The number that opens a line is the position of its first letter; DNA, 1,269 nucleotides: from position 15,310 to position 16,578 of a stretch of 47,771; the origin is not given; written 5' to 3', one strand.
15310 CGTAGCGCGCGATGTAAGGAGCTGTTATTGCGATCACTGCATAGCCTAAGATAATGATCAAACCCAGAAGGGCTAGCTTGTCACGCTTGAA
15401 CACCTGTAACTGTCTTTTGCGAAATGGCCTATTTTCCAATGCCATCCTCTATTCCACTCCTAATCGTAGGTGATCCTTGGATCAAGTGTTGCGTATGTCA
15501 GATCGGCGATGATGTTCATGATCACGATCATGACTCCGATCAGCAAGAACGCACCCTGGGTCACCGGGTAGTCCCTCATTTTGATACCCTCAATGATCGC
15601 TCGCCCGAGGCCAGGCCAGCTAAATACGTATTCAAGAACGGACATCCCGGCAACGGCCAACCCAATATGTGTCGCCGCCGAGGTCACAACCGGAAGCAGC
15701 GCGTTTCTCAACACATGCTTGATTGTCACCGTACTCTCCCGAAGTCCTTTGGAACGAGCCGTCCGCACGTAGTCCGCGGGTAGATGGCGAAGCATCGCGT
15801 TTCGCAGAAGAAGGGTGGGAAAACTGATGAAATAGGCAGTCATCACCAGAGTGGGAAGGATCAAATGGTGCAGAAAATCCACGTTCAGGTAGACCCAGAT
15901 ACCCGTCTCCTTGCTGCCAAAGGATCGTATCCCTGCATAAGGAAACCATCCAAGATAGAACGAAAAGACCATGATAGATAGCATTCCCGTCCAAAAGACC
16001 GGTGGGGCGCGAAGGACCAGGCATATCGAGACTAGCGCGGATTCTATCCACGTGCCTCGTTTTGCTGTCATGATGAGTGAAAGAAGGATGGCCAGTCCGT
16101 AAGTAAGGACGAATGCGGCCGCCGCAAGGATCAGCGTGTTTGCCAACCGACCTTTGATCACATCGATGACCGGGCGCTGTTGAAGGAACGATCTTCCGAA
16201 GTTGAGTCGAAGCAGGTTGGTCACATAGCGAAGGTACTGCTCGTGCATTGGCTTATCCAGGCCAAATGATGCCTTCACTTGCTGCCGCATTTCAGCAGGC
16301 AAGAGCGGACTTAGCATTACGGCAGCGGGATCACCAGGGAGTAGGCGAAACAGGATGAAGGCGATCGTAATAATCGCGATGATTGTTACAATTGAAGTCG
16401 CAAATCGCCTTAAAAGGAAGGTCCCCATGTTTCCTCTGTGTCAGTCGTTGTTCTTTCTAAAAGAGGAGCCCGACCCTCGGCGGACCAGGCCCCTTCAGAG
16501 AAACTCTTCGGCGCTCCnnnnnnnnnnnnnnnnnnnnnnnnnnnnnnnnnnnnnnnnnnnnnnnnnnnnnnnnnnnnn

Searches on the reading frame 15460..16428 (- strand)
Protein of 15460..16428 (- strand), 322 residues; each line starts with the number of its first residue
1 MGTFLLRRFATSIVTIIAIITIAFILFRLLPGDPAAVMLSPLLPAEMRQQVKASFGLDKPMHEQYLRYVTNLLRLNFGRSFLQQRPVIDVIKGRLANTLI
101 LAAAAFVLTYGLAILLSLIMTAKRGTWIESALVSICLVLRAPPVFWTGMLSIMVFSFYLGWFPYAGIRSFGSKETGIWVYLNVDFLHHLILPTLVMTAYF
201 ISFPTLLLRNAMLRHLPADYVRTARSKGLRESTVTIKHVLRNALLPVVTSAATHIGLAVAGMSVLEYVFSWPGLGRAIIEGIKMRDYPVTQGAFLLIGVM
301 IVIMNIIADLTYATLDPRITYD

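Call 15: search_protein_families(library=pfam, proteins=[window:15460-16428:-], max_evalue=0.001)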
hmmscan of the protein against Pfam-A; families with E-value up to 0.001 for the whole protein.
window:15460-16428:- (322 aa): 2 families
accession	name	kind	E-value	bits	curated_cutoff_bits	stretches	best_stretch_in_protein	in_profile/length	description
PF00528.27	BPD_transp_1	-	7.2e-41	140.4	26.4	1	113-320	1-183/184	Binding-protein-dependent transport system inner membrane component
PF19300.4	BPD_transp_1_N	-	2.6e-14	53.8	23.8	1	1-102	1-114/114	Binding-prot-dependent transport system membrane comp, N-term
